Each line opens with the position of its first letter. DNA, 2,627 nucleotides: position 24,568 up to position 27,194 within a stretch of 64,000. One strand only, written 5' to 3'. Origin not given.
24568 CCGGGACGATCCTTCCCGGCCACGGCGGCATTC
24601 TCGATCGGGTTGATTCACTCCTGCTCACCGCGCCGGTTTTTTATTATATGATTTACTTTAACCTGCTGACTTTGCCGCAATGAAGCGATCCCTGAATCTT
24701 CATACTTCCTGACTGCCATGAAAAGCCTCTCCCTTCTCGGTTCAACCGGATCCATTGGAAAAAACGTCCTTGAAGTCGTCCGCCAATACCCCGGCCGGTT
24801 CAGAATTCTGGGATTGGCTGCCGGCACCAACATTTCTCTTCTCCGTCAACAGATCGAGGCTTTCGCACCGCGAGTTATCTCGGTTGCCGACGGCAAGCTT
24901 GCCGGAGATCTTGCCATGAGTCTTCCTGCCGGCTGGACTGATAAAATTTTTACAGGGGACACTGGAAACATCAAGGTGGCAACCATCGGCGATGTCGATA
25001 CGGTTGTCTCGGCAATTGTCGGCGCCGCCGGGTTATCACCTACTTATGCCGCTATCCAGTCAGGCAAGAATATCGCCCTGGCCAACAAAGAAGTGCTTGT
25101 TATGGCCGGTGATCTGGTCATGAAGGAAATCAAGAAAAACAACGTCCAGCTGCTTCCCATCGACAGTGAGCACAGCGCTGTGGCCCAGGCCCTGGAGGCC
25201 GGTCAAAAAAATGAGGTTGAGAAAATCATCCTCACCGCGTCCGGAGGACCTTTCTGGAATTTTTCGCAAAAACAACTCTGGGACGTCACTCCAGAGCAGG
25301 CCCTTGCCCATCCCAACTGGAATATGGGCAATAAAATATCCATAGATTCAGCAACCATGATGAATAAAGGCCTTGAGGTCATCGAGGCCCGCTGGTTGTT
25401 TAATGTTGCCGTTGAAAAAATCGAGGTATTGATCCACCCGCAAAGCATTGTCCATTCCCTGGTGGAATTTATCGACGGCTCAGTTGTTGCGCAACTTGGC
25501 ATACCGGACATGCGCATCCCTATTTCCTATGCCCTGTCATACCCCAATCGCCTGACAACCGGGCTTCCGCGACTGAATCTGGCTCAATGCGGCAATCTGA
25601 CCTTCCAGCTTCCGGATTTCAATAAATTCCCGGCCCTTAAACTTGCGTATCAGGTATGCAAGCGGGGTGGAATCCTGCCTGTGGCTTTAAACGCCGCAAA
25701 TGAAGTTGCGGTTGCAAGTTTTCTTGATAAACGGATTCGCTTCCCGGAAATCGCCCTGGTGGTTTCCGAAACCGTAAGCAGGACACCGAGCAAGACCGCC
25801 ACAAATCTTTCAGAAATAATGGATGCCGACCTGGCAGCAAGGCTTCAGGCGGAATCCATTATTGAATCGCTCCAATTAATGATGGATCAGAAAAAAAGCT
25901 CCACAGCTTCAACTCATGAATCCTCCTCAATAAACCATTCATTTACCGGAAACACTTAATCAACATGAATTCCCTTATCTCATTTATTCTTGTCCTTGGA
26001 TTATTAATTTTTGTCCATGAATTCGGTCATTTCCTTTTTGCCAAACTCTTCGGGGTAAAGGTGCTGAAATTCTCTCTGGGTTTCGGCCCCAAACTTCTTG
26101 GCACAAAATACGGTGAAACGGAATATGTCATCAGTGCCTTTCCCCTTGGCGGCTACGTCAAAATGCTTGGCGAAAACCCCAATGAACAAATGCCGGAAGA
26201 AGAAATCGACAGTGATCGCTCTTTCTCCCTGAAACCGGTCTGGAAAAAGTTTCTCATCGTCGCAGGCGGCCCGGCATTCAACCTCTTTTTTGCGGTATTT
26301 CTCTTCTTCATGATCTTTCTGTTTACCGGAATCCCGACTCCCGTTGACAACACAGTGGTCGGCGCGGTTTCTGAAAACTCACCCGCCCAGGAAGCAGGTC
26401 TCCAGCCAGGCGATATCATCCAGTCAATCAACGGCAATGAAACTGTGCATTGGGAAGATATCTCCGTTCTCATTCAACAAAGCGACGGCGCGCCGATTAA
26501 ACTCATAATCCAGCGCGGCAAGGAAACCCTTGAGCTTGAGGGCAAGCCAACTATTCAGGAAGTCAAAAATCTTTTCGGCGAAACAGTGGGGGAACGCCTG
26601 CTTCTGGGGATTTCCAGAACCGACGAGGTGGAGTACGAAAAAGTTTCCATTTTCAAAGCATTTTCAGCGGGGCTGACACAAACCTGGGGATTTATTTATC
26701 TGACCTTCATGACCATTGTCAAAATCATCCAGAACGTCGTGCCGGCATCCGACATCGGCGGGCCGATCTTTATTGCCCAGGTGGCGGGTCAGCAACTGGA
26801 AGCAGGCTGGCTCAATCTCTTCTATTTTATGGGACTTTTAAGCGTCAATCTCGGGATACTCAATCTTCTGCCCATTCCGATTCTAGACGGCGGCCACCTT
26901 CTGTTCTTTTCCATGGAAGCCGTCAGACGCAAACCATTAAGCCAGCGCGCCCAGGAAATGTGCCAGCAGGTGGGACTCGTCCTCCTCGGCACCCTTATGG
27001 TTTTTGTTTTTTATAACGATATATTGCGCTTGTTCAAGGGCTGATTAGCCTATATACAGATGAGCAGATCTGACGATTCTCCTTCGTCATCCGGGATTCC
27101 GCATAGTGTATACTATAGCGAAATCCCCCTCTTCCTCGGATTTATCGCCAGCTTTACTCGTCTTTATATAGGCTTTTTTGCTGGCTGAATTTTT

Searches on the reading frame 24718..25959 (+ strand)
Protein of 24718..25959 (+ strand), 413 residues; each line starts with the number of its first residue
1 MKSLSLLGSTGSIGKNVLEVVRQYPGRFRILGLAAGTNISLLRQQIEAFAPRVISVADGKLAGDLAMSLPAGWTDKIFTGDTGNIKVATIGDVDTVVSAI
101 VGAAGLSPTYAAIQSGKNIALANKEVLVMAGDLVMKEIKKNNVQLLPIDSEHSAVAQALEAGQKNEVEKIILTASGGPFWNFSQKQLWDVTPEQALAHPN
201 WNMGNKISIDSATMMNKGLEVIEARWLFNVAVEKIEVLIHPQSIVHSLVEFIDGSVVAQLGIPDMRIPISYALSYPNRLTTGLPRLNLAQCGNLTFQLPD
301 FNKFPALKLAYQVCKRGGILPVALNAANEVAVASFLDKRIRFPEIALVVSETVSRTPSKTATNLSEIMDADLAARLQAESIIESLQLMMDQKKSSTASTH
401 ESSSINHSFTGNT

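Call 49: search_protein_families(library=pfam, proteins=[window:24718-25959:+], max_evalue=0.001)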
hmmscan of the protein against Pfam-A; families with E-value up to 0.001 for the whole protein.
window:24718-25959:+ (413 aa): 3 families
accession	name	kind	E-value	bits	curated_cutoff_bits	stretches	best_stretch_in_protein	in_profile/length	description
PF02670.22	DXP_reductoisom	-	6.2e-41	140.6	21.7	1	4-131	1-129/129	1-deoxy-D-xylulose 5-phosphate reductoisomerase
PF08436.17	DXP_redisom_C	-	1.9e-40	137.3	26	1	145-228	1-84/84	1-deoxy-D-xylulose 5-phosphate reductoisomerase C-terminal domain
PF13288.12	DXPR_C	-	8.5e-40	136.1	27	1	260-375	1-113/115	DXP reductoisomerase C-terminal domain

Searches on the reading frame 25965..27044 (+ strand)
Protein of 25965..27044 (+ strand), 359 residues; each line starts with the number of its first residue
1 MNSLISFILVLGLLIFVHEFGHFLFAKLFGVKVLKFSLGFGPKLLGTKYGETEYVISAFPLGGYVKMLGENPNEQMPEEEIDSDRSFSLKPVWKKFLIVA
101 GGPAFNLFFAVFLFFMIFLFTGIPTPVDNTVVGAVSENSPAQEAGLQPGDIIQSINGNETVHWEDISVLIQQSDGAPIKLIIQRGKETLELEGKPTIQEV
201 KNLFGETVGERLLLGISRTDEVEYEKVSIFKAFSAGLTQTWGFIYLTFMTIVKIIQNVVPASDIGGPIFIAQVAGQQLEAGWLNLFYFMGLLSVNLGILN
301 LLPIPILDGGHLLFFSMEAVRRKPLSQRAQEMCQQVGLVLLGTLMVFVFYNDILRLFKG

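Call 49: search_protein_families(library=pfam, proteins=[window:25965-27044:+], max_evalue=0.001)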
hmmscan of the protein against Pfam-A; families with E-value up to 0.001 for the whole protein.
window:25965-27044:+ (359 aa): 4 families
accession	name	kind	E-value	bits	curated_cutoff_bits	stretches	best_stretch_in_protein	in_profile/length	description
PF02163.28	Peptidase_M50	-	2.9e-72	243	27.2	1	7-341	2-218/221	Peptidase family M50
PF17820.7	PDZ_6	-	1.4e-13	50.7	27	1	131-184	1-54/54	PDZ domain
PF13180.12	PDZ_2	-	7.9e-08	32.9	27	1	131-192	15-77/80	PDZ domain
PF00595.29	PDZ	-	3.5e-07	30.9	23.2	1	129-182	26-80/81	PDZ domain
